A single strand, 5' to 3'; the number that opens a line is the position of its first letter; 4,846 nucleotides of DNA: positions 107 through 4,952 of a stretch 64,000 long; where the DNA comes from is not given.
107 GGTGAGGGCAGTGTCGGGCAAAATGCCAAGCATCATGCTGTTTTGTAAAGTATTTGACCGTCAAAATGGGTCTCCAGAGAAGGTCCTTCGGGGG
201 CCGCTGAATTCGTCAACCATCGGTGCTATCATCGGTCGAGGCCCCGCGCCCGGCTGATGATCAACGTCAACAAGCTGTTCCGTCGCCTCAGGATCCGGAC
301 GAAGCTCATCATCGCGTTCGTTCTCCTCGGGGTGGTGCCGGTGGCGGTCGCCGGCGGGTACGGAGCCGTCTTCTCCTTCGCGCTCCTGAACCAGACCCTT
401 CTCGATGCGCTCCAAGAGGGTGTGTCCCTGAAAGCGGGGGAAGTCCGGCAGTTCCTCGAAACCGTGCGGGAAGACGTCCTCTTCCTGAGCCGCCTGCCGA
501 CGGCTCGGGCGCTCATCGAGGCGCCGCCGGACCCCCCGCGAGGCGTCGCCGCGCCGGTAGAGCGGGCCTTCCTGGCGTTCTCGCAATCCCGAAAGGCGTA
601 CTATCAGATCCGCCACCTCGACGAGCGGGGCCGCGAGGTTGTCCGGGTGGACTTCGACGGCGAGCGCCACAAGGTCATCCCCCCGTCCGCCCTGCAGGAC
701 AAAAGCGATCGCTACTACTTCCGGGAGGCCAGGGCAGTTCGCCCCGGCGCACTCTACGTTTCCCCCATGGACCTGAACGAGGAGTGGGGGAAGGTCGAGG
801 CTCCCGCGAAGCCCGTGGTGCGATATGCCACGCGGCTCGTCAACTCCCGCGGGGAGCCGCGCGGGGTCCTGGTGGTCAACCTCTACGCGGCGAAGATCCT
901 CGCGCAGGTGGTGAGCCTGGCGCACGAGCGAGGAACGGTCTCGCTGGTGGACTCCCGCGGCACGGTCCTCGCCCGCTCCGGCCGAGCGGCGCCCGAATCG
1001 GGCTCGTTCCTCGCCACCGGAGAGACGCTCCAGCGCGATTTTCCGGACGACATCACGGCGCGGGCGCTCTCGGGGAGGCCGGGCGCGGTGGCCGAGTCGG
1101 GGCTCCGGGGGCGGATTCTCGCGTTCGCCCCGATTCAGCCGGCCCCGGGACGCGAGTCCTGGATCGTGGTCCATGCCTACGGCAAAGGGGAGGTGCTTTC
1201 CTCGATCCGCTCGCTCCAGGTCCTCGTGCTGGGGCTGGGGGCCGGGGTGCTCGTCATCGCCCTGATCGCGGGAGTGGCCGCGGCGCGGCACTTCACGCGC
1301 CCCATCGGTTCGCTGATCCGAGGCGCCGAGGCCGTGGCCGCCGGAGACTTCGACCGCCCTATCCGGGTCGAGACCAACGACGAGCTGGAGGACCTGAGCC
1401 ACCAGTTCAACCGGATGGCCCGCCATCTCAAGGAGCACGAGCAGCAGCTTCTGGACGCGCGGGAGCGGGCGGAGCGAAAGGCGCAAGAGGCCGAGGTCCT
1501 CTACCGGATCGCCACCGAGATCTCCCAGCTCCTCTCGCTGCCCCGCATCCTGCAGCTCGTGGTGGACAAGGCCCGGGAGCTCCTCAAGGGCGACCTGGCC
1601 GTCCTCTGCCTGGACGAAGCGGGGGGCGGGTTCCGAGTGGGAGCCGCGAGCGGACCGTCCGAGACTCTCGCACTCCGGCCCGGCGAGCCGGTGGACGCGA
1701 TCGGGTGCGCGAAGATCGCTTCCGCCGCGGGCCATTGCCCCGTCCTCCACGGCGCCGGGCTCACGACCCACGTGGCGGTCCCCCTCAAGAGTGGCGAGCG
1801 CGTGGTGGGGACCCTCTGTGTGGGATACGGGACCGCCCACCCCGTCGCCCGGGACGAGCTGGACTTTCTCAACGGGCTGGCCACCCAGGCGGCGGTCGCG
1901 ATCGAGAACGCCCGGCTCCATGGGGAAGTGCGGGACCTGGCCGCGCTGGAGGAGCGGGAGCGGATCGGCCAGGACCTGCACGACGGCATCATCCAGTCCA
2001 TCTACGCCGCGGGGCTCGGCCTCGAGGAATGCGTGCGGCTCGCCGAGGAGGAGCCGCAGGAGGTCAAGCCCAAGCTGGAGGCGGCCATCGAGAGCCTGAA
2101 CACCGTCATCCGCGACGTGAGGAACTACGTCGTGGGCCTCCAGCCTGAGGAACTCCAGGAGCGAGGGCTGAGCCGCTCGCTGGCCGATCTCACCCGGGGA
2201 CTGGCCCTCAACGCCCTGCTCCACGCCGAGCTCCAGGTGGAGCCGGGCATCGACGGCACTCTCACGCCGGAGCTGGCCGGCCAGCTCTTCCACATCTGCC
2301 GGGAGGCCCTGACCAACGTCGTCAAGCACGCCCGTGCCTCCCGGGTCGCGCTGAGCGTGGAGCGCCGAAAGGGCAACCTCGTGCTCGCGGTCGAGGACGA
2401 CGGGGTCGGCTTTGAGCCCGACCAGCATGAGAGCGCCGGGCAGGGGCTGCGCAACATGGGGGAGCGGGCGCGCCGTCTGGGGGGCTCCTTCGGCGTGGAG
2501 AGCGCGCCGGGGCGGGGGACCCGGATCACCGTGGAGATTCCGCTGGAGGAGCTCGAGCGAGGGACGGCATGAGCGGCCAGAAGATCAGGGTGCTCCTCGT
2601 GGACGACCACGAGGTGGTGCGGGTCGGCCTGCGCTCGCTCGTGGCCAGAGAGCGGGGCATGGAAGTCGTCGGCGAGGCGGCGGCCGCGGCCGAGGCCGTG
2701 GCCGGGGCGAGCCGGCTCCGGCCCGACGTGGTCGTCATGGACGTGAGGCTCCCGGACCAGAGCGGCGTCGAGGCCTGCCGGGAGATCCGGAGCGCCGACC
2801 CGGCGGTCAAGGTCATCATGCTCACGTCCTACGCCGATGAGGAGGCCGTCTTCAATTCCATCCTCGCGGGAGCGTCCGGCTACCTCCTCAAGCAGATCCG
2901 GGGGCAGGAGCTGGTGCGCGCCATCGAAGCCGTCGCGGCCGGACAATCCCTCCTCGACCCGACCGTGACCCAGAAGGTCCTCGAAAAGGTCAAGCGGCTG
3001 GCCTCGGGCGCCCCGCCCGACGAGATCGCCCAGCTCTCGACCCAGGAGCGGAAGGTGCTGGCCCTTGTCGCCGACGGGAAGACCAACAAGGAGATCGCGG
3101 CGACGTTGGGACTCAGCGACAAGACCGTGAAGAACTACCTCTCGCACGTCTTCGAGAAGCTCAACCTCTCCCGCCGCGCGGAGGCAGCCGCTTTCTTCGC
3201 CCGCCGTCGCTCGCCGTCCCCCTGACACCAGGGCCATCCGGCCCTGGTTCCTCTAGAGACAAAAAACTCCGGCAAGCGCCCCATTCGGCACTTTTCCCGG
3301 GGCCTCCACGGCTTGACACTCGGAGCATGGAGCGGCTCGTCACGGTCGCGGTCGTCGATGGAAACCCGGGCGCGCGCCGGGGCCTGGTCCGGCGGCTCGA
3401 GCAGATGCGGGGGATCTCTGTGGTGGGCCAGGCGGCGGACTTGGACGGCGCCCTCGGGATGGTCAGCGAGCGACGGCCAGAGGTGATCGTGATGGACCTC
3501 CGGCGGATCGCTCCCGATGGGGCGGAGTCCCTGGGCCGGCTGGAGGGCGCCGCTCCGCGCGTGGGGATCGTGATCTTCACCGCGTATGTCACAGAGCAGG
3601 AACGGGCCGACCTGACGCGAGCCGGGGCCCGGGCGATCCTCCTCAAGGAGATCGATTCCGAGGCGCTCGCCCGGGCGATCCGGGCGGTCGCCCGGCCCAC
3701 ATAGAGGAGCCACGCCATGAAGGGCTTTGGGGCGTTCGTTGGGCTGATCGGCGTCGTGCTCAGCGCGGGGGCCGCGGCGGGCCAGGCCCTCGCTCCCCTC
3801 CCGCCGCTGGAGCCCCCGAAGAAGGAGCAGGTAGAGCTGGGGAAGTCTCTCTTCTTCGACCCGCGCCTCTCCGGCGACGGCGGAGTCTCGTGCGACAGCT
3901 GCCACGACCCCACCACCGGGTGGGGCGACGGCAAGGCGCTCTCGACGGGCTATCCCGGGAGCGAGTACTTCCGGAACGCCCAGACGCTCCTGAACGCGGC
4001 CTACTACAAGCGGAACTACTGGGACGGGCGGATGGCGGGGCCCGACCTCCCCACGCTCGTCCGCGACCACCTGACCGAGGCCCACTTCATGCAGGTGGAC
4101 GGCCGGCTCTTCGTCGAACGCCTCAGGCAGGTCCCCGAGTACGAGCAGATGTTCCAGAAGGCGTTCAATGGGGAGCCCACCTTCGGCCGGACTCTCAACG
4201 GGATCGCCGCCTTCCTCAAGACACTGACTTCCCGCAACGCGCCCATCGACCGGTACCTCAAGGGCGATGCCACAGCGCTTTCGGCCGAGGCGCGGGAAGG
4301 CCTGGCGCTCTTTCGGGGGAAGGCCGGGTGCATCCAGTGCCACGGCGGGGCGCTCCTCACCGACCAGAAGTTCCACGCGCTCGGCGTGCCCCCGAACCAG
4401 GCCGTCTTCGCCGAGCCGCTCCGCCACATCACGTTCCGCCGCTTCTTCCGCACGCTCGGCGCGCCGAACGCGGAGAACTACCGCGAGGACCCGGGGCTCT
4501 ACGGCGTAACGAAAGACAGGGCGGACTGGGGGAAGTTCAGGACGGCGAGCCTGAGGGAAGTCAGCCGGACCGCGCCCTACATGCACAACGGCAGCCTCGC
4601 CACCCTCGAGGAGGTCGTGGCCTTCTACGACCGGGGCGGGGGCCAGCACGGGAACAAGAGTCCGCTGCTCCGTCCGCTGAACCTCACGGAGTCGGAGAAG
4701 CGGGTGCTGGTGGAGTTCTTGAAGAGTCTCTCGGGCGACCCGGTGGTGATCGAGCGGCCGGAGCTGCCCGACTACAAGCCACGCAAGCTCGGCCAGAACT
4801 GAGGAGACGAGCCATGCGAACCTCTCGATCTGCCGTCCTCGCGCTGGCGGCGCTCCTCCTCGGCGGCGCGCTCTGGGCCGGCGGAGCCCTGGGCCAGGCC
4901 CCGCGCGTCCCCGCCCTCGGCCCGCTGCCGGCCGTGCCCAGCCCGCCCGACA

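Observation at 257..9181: Iodate-reductase-like module (two di-heme peroxidases + Rieske + AioA/IdrA-type Mo subunit) under a NarXL-type two-component system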

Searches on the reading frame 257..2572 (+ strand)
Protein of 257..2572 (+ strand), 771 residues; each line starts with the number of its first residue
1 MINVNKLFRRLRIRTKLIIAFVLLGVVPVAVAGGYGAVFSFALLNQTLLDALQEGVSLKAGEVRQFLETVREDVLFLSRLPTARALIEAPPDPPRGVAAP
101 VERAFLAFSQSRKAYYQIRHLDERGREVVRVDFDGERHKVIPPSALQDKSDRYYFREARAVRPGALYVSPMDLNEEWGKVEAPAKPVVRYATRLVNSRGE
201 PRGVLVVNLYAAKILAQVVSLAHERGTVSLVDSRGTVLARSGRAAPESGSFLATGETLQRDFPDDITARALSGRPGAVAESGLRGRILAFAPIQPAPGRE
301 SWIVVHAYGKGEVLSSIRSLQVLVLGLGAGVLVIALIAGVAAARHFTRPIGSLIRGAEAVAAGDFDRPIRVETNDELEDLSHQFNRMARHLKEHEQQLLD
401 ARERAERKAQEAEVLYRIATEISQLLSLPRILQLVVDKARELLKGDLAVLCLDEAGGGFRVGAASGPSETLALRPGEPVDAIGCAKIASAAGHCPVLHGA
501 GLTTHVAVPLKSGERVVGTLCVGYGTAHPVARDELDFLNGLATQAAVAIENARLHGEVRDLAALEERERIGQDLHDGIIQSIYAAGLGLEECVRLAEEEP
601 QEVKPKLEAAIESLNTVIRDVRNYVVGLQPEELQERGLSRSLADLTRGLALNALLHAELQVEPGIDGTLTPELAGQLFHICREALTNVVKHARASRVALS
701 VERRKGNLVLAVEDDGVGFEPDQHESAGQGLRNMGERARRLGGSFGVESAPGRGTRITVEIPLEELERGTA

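Call 11: search_protein_families(library=pfam, proteins=[window:257-2572:+])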
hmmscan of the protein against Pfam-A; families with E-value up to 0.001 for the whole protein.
window:257-2572:+ (771 aa): 9 families
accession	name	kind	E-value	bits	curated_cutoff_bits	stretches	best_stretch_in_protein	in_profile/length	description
PF02518.31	HATPase_c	-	1.4e-16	61.3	26.4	1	676-764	5-110/111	Histidine kinase-, DNA gyrase B-, and HSP90-like ATPase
PF00672.30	HAMP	-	2.7e-14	53.6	25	1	343-392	3-52/53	HAMP domain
PF21623.3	HK_sensor_dom_bact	-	3e-14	53.2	27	1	100-240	52-191/253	Bacterial histidine kinase, sensor domain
PF01590.32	GAF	-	3.9e-13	50.5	22.4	1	428-549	2-133/133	GAF domain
PF07730.19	HisKA_3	-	1.6e-12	48.2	24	1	566-633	1-68/68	Histidine kinase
PF13185.12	GAF_2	-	1.8e-10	41.6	28.6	1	427-550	3-136/136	GAF domain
PF13492.12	GAF_3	-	3.6e-08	34.3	27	1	428-551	2-129/129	GAF domain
PF13581.12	HATPase_c_2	-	4.5e-06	27.1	27.4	1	669-729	24-89/127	Histidine kinase-like ATPase domain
PF02743.24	dCache_1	-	1.6e-05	25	45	1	131-271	74-204/240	Cache domain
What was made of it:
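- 257..2572 (+): Sensor histidine kinase (771 aa): TM, periplasmic PF21623/dCache-type sensor, TM, HAMP, GAF, HisKA_3, HATPase_c. Pfam domains (call 11).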

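Call 12: search_protein_families(library=ncbifam, proteins=[window:257-2572:+])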
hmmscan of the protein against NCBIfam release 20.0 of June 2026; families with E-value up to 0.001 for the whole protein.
window:257-2572:+ (771 aa): 29 families (the best 25 are shown)
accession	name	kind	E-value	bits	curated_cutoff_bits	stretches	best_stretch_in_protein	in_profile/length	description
NF052443.1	SensHisKinMctS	equivalog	1.1e-35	122.9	700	1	565-763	249-448/457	two-component system sensor histidine kinase MctS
NF052531.1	Strep_LiaS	equivalog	1.4e-30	106.7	450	1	563-763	129-327/328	envelope stress sensor histidine kinase LiaS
NF008184.0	PRK10935.1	equivalog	2.2e-30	105.9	553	2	508-764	309-560/565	nitrate/nitrite two-component system sensor histidine kinase NarQ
NF007896.0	PRK10600.1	equivalog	3.4e-27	95.3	578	1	342-761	174-583/598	nitrate/nitrite two-component system sensor histidine kinase NarX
NF008649.0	PRK11644.1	equivalog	5.6e-27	94.6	408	1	565-763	300-496/499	signal transduction histidine-protein kinase/phosphatase UhpB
NF047786.1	his_kin_MadS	equivalog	2e-25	89.8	500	2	565-762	229-434/434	MadS family sensor histidine kinase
NF047322.1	HK_morpho_MacS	equivalog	1.9e-14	53.6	300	1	540-762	157-367/367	MacS family sensor histidine kinase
NF033092.0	HK_WalK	equivalog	3.3e-14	52.4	725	1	312-403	167-258/594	cell wall metabolism sensor histidine kinase WalK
NF040691.1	MtrAB_MtrB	equivalog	5.1e-14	52.2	450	2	328-399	192-265/507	MtrAB system histidine kinase MtrB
NF012163.2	BaeS_SmeS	equivalog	9.7e-13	47.8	500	1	328-397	170-239/457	sensor histidine kinase efflux regulator BaeS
NF038263.1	prot_phos_SiaA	equivalog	2.3e-11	43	700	1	318-406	306-395/658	biofilm regulation protein phosphatase SiaA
NF045911.1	TCSHisKinNblS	equivalog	1.1e-10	40.5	1000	1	331-420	190-277/621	two-component system sensor histidine kinase NblS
NF007004.0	PRK09467.1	equivalog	5.4e-10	38.7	415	1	331-396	165-230/440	two-component system sensor histidine kinase EnvZ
NF011874.0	PRK15347.1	equivalog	7.1e-09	34.2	852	1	685-767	522-618/921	two component system sensor kinase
NF007837.0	PRK10549.1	equivalog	1.9e-08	33.4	603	1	332-397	174-239/466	envelope stress sensor histidine kinase BaeS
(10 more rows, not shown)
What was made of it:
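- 257..2572 (+): All NCBIfam equivalog hits fall far below their cut-offs (call 12).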

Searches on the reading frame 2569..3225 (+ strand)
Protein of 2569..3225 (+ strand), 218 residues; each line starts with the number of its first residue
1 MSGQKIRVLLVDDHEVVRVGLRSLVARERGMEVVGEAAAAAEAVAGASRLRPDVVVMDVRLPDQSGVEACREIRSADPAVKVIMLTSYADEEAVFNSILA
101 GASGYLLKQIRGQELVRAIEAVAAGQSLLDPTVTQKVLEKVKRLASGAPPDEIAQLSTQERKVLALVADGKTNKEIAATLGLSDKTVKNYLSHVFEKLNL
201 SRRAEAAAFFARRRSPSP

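Call 11: search_protein_families(library=pfam, proteins=[window:2569-3225:+])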
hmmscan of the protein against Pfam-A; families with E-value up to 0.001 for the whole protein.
window:2569-3225:+ (218 aa): 5 families
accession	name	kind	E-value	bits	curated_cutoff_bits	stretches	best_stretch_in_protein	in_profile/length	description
PF00072.30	Response_reg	-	4.9e-28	98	30.2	1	8-120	1-111/111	Response regulator receiver domain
PF00196.25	GerE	-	3.6e-19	68.6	23.5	1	155-208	2-55/57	Bacterial regulatory proteins, luxR family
PF08281.18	Sigma70_r4_2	-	6.9e-11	42.1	25.7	1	153-198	8-54/54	Sigma-70, region 4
PF13384.12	HTH_23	-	1.7e-06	28.1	24.6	1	162-193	9-40/50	Homeodomain-like domain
PF04545.22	Sigma70_r4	-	5.6e-06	26.2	24.1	1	153-198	2-48/50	Sigma-70, region 4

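Call 12: search_protein_families(library=ncbifam, proteins=[window:2569-3225:+])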
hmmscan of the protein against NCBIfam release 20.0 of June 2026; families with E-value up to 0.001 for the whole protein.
window:2569-3225:+ (218 aa): 113 families (the best 25 are shown)
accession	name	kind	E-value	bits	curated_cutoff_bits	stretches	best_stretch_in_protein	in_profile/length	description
NF047785.1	respo_reg_MadR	equivalog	8.3e-51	172.3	300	1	6-207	1-200/209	MadR family response regulator transcription factor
NF052445.1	RespRegMctR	equivalog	3.7e-48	163.7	300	1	5-206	1-195/205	two-component system response regulator MctR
NF007935.0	PRK10651.1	equivalog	1.1e-46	158.8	250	1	4-213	5-213/216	two-component system response regulator NarL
NF007018.1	PRK09483.1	equivalog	7.4e-43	146.7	280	1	6-206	2-199/217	UvrY/SirA/GacA family response regulator transcription factor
NF011896.0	PRK15369.1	equivalog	1.4e-37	129.4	242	1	5-209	3-203/211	two component system response regulator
NF007708.0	PRK10403.1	equivalog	1.8e-36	125.6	343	1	6-215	7-213/215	nitrate/nitrite response regulator protein NarP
NF007685.0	PRK10360.1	equivalog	5.6e-29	101.3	258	1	6-207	2-189/196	response regulator transcription factor UhpA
NF007419.0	PRK09958.1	equivalog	5.1e-25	88.3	251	1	9-209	4-197/204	acid-sensing system DNA-binding response regulator EvgA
NF041367.1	CheY_Halo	equivalog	7.6e-24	84.3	200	1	8-122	1-113/114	chemotaxis protein CheY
NF006900.1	PRK09390.1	equivalog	1.5e-22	80.2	255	1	5-200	4-187/203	response regulator FixJ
NF007403.0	PRK09935.1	equivalog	5.3e-22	78.5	271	1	7-203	5-197/210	fimbria biosynthesis transcriptional regulator FimZ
NF041830.1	RR_TF_ErdR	exception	7.9e-22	78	390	1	7-210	3-205/213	response regulator transcription factor ErdR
NF001965.0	PRK00742.1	subfamily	8e-22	77.9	293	1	4-113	2-112/357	chemotaxis-specific protein-glutamate methyltransferase CheB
NF008469.0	PRK11361.1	equivalog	2.3e-18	66.2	714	1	6-118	5-115/461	acetoacetate metabolism transcriptional regulator AtoC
NF008677.0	PRK11697.1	equivalog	1.8e-17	63.5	246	1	6-131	2-124/238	two-component system response regulator BtsR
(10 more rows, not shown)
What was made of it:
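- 2569..3225 (+): NarL/LuxR-family response regulator (REC + GerE HTH); start overlaps the HK stop by 4 bp. Pfam and NCBIfam (calls 11, 12).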

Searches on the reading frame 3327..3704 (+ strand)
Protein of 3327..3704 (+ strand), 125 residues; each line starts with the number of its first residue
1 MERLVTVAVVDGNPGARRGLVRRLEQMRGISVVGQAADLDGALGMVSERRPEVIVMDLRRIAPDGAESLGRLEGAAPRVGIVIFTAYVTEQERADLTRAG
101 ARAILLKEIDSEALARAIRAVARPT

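Call 11: search_protein_families(library=pfam, proteins=[window:3327-3704:+])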
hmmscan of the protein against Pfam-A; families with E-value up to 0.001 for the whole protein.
window:3327-3704:+ (125 aa): 1 family
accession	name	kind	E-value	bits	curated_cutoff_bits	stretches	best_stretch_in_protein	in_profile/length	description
PF00072.30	Response_reg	-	1.7e-16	60.8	30.2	1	7-119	1-111/111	Response regulator receiver domain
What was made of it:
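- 3327..3704 (+): Receiver-only response regulator (125 aa), 12 bp upstream of the first peroxidase gene. Pfam Response_reg, 1.7e-16 (call 11).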

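Call 12: search_protein_families(library=ncbifam, proteins=[window:3327-3704:+])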
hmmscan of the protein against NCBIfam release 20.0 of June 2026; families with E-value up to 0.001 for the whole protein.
window:3327-3704:+ (125 aa): 26 families (the best 25 are shown)
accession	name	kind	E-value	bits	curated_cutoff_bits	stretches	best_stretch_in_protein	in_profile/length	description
NF047785.1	respo_reg_MadR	equivalog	2e-17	63.3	300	1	6-123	2-122/209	MadR family response regulator transcription factor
NF007935.0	PRK10651.1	equivalog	9.3e-14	51.1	250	1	5-122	7-124/216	two-component system response regulator NarL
NF007018.1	PRK09483.1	equivalog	4.5e-12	46.1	280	1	5-122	2-119/217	UvrY/SirA/GacA family response regulator transcription factor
NF052445.1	RespRegMctR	equivalog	5.4e-11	42.3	300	1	5-123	2-120/205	two-component system response regulator MctR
NF007708.0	PRK10403.1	equivalog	6.2e-11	42.1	343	1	6-123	8-125/215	nitrate/nitrite response regulator protein NarP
NF008677.0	PRK11697.1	equivalog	1.8e-10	40.6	246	1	5-122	2-116/238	two-component system response regulator BtsR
NF009206.0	PRK12555.1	subfamily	1.2e-09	37.6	342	1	6-94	2-89/340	chemotaxis-specific protein-glutamate methyltransferase CheB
NF001965.0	PRK00742.1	subfamily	2e-08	33.8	293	1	5-109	4-109/357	chemotaxis-specific protein-glutamate methyltransferase CheB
TIGR02875.1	spore_0_A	equivalog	1e-07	31.5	200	1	5-124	3-124/262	sporulation transcription factor Spo0A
NF011896.0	PRK15369.1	equivalog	2.9e-07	30.3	242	1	9-122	8-121/211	two component system response regulator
NF011695.0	PRK15115.1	equivalog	5.2e-07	28.8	763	1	6-120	8-120/445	two-component system response regulator GlrR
NF008469.0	PRK11361.1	equivalog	8e-07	28.1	714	1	4-117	4-115/461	acetoacetate metabolism transcriptional regulator AtoC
TIGR01818.1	ntrC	equivalog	1.2e-06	27.6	558.6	1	7-122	1-115/463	nitrogen regulation protein NR(I)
NF045944.1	ResRegRpaBCyano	equivalog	5.2e-06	26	330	1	9-123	2-113/229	response regulator transcription factor RpaB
NF041367.1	CheY_Halo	equivalog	5.4e-06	26.8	200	1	19-121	12-113/114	chemotaxis protein CheY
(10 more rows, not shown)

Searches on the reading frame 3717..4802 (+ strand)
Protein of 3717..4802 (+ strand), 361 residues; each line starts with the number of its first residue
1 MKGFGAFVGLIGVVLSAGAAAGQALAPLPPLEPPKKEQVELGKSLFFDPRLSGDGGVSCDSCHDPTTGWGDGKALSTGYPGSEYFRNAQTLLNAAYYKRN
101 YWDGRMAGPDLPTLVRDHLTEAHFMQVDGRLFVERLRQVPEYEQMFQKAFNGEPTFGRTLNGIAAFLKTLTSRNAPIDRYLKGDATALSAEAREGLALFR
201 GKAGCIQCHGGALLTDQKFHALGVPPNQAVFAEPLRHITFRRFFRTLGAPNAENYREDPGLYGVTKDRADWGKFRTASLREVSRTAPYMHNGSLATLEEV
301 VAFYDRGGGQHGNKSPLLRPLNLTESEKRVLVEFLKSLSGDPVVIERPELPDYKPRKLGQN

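Call 11: search_protein_families(library=pfam, proteins=[window:3717-4802:+])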
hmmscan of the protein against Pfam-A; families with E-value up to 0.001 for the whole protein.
window:3717-4802:+ (361 aa): 2 families
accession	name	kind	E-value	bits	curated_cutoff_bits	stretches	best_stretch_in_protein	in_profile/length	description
PF03150.19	CCP_MauG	-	3.7e-41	141.7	25.6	1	36-185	1-148/149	Di-haem cytochrome c peroxidase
PF21419.2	RoxA-like_Cyt-c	-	4.6e-05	23.3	26.7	1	285-302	13-30/39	RoxA-like, cytochrome c-like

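Call 12: search_protein_families(library=ncbifam, proteins=[window:3717-4802:+])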
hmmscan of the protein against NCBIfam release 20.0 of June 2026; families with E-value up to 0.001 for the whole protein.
window:3717-4802:+ (361 aa): 6 families
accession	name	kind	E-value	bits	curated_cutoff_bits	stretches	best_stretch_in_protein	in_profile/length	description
TIGR03791.1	TTQ_mauG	equivalog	8.6e-69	232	443.85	2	37-226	4-193/291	tryptophan tryptophylquinone biosynthesis enzyme MauG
TIGR04039.1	MXAN_0977_Heme2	hypoth_equivalog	1.5e-62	211.7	362.85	1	30-349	3-331/336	MbnH family di-heme enzyme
TIGR03981.2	SAM_quin_mod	hypoth_equivalog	5.5e-38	130.9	340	2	138-303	209-357/411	His-Xaa-Ser system-associated MauG-like protein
NF052341.1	hydrazine_gamma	equivalog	3.9e-07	29.3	625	1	158-338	167-339/339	hydrazine synthase subunit gamma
NF040606.1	CytoC_perox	subfamily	5.8e-06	25.8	150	0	269-300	425-452/524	di-heme-cytochrome C peroxidase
NF052342.1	hydrazine_BC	exception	8.6e-05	20.9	1250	1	33-338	413-690/690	hydrazine synthase subunit beta-gamma fusion subunit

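Call 61: search_solved_structures(query=window:3717-4802:+, max_evalue=1e-10)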
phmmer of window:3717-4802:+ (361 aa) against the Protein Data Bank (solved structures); distinct sequences matched with E-value up to 1e-10: 29.
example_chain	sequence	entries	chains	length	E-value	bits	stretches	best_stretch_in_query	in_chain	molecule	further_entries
3o5c_A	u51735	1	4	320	1.5e-42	149.3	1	26-224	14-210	Cytochrome c551 peroxidase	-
6e1c_A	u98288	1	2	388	3.4e-41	144.9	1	27-349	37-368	Di-heme enzyme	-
3hq6_A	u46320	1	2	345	4.4e-41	144.5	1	26-228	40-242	Cytochrome c551 peroxidase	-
3hq8_A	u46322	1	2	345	5e-41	144.3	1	26-228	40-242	Cytochrome c551 peroxidase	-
1eb7_A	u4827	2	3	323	7.5e-41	143.7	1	32-224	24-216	CYTOCHROME C551 PEROXIDASE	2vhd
3hq9_A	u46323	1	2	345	8.1e-41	143.6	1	26-228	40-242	Cytochrome c551 peroxidase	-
1nml_A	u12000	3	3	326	1e-40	143.3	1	36-224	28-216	di-haem cytochrome c peroxidase | Cytochrome c peroxidase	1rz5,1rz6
1iqc_A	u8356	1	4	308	1.4e-40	142.8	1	22-224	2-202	di-heme peroxidase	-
4aal_A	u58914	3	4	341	1.7e-40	142.6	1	27-227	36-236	CYTOCHROME C551 PEROXIDASE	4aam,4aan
3hq7_A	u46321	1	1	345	3e-40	141.8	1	26-228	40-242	Cytochrome c551 peroxidase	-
4aao_A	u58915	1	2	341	6.7e-40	140.6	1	27-352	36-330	CYTOCHROME C551 PEROXIDASE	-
2c1u_A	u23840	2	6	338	3e-37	131.9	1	32-225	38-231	DI-HAEM CYTOCHROME C PEROXIDASE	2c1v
6qkn_A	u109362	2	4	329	4.1e-37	131.4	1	29-341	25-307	Cytochrome-c peroxidase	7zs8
6fu3_A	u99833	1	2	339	4.6e-37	131.3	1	29-316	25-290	Protein CcpR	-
1zzh_A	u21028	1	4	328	1.4e-32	116.5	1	35-225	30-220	cytochrome c peroxidase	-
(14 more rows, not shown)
